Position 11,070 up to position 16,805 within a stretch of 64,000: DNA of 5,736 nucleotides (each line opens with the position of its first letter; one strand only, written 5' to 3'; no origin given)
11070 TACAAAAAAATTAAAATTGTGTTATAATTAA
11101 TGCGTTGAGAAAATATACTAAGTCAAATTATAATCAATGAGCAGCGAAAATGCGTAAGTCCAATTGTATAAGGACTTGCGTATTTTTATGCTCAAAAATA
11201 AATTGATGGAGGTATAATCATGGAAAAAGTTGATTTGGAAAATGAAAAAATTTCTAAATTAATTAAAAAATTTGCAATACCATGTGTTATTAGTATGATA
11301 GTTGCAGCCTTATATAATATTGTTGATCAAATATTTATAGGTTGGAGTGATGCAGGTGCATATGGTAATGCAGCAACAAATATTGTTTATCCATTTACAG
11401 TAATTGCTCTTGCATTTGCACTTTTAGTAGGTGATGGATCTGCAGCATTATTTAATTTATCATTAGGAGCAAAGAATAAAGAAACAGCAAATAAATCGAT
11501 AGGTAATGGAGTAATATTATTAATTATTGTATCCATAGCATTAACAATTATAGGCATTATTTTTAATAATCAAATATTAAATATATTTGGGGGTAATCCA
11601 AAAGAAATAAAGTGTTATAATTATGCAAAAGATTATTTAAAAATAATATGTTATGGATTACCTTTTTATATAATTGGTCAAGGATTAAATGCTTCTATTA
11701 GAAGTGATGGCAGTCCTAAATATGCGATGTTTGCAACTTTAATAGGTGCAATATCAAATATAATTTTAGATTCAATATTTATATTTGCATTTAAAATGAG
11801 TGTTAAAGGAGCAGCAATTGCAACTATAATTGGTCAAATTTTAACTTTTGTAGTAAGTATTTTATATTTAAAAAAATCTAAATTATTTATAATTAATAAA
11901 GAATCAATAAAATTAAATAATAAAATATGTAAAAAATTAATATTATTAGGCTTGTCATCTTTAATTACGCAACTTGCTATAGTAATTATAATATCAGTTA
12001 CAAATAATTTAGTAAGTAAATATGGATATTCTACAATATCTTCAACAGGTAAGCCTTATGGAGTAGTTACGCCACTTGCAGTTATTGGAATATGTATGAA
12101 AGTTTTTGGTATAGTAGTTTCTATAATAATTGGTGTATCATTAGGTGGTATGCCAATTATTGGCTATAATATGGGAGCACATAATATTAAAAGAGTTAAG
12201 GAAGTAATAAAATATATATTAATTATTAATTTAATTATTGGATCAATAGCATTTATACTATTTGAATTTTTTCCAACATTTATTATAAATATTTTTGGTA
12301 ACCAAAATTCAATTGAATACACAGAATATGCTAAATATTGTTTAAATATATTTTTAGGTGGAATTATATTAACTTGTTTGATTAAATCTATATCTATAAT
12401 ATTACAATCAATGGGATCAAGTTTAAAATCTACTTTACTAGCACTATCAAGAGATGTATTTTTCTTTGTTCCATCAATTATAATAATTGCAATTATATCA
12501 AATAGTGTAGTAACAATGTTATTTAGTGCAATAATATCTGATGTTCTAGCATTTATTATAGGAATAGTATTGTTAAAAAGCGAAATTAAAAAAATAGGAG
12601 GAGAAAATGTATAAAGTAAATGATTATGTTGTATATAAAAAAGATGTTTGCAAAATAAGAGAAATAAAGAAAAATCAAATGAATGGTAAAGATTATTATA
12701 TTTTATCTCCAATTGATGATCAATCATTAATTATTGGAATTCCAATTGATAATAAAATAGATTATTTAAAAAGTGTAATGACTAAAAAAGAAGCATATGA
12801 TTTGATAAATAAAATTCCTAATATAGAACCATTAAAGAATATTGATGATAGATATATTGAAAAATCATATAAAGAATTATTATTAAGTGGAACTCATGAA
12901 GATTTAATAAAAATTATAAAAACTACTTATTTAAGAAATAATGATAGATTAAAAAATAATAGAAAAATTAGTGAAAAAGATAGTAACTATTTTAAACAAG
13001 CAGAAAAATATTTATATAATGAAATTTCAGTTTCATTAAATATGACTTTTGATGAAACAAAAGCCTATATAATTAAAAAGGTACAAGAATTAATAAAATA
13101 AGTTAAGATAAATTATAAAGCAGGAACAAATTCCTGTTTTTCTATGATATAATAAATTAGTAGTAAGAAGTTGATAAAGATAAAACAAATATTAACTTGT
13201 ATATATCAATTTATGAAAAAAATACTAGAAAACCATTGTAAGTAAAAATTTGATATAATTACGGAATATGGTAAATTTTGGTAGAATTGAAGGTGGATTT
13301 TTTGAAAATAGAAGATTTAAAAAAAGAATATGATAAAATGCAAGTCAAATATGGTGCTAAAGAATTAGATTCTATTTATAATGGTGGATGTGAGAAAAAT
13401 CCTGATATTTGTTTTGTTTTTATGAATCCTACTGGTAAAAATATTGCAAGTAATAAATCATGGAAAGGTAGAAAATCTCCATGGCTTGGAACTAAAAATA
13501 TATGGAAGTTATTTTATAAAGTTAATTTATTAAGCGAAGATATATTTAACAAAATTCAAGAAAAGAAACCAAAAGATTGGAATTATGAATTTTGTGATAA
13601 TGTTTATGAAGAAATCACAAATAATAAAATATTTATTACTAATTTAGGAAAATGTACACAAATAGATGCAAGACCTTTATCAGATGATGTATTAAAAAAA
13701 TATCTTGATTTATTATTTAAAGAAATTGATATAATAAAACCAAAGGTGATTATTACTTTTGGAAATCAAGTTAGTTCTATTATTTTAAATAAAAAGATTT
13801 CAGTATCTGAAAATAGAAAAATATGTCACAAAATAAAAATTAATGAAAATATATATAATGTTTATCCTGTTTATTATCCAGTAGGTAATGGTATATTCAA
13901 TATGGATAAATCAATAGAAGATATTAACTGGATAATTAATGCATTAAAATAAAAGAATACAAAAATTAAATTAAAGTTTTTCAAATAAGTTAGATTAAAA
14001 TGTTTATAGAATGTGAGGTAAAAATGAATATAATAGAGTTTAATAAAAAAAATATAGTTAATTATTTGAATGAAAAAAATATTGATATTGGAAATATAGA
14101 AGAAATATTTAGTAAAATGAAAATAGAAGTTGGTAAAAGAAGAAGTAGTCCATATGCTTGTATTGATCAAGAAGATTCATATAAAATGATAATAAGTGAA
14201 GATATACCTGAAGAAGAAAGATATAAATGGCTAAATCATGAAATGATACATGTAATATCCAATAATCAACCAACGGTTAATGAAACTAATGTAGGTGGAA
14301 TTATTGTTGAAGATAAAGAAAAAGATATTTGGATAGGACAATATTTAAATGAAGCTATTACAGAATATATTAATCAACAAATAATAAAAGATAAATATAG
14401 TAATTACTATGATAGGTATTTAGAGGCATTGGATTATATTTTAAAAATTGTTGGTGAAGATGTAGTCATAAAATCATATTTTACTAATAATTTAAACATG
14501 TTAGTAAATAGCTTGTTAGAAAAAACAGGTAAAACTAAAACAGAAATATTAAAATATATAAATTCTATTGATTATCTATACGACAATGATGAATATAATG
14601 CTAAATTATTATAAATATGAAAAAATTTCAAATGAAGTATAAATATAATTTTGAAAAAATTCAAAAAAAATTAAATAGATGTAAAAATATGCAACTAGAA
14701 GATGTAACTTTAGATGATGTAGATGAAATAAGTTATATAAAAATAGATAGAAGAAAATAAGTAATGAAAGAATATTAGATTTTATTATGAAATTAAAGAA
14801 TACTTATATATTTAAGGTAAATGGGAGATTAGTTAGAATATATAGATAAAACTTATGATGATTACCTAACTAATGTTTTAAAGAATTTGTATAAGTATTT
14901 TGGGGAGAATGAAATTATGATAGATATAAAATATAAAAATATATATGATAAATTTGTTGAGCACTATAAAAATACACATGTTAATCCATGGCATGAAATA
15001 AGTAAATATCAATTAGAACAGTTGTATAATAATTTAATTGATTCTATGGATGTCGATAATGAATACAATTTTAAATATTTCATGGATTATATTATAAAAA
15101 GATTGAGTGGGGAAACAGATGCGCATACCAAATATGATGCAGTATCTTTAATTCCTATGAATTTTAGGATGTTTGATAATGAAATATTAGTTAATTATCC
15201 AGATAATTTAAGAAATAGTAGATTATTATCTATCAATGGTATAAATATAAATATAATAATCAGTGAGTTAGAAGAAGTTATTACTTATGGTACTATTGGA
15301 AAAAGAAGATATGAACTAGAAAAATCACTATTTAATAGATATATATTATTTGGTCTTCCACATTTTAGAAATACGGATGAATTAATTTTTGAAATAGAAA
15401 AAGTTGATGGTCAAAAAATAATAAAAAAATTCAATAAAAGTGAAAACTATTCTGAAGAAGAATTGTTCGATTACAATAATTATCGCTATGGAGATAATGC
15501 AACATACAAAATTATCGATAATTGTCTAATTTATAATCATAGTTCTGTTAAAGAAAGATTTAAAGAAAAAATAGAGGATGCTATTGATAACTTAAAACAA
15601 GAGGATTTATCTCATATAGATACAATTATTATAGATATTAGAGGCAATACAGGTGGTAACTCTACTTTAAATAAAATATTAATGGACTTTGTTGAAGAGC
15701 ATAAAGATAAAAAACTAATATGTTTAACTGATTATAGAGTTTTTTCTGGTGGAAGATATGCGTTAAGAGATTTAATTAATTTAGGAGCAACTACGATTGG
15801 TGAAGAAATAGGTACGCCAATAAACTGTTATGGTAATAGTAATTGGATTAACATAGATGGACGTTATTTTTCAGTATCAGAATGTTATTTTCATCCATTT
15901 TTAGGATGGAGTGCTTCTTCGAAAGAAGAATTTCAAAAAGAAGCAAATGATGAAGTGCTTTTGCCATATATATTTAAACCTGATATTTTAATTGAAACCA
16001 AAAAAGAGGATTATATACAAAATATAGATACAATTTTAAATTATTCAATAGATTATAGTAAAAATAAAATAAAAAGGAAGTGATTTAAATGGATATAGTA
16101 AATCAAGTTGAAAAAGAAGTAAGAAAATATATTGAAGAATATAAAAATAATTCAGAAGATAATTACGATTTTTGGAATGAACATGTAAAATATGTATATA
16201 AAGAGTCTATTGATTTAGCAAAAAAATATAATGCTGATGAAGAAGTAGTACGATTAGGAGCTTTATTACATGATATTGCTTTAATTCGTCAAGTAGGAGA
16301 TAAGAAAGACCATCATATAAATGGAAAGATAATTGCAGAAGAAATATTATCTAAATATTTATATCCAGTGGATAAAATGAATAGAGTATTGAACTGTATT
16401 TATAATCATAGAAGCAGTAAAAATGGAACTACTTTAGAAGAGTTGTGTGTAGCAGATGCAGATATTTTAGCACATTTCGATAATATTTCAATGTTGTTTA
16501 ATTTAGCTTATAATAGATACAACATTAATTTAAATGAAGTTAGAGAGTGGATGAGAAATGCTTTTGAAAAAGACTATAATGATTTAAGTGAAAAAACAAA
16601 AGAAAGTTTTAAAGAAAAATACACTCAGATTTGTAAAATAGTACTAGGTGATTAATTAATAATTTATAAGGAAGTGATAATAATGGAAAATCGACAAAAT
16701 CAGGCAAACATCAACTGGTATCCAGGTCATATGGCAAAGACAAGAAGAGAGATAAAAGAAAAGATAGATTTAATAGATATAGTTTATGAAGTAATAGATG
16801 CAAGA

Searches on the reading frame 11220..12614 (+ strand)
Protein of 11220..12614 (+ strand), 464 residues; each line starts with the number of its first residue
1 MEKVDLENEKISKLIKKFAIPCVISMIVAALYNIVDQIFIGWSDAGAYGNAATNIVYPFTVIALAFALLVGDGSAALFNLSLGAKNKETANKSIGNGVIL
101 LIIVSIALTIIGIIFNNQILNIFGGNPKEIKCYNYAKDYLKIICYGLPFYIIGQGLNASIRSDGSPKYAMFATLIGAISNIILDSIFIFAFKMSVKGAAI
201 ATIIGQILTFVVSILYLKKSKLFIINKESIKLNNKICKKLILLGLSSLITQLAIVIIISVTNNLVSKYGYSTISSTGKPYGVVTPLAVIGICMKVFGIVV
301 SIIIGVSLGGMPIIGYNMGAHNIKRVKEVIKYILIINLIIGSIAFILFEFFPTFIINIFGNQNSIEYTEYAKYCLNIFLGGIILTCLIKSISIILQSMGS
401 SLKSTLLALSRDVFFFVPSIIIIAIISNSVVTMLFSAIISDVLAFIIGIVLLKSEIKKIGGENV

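Call 33: search_protein_families(library=pfam, proteins=[window:11220-12614:+], max_evalue=0.00001)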
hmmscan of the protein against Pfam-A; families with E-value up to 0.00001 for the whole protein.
window:11220-12614:+ (464 aa): 2 families
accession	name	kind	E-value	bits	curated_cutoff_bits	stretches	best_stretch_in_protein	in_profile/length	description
PF01554.23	MatE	-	6.7e-40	136.9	24.9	2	21-184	1-159/161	MatE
PF03023.19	MurJ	-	6.1e-09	35.4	27.4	1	9-253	194-432/451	Lipid II flippase MurJ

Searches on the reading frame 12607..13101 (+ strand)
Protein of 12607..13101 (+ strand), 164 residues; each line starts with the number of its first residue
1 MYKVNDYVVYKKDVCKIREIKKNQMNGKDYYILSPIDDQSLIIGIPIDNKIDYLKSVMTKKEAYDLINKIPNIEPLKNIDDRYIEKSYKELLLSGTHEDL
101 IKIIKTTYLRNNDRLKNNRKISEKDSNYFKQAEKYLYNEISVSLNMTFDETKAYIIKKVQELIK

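Call 33: search_protein_families(library=pfam, proteins=[window:12607-13101:+], max_evalue=0.00001)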
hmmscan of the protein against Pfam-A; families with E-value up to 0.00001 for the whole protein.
window:12607-13101:+ (164 aa): 1 family
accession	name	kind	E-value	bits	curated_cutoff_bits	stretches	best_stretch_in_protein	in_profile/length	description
PF02559.22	CarD_TRCF_RID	-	6.5e-06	26.6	23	0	2-49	1-49/57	CarD-like/TRCF RID domain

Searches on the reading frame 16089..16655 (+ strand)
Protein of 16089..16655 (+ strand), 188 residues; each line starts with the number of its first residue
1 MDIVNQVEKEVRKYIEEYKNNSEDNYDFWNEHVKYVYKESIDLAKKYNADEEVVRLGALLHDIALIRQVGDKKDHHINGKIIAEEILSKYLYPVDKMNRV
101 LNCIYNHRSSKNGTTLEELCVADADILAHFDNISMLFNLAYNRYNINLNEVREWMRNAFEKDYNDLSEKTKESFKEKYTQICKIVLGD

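Call 34: search_protein_families(library=pfam, proteins=[window:16089-16655:+], max_evalue=0.00001)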
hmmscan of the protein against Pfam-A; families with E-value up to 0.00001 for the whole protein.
window:16089-16655:+ (188 aa): 1 family
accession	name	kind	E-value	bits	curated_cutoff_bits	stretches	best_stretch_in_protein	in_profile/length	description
PF01966.28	HD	-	6.1e-12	46.3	22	1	31-128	3-114/116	HD domain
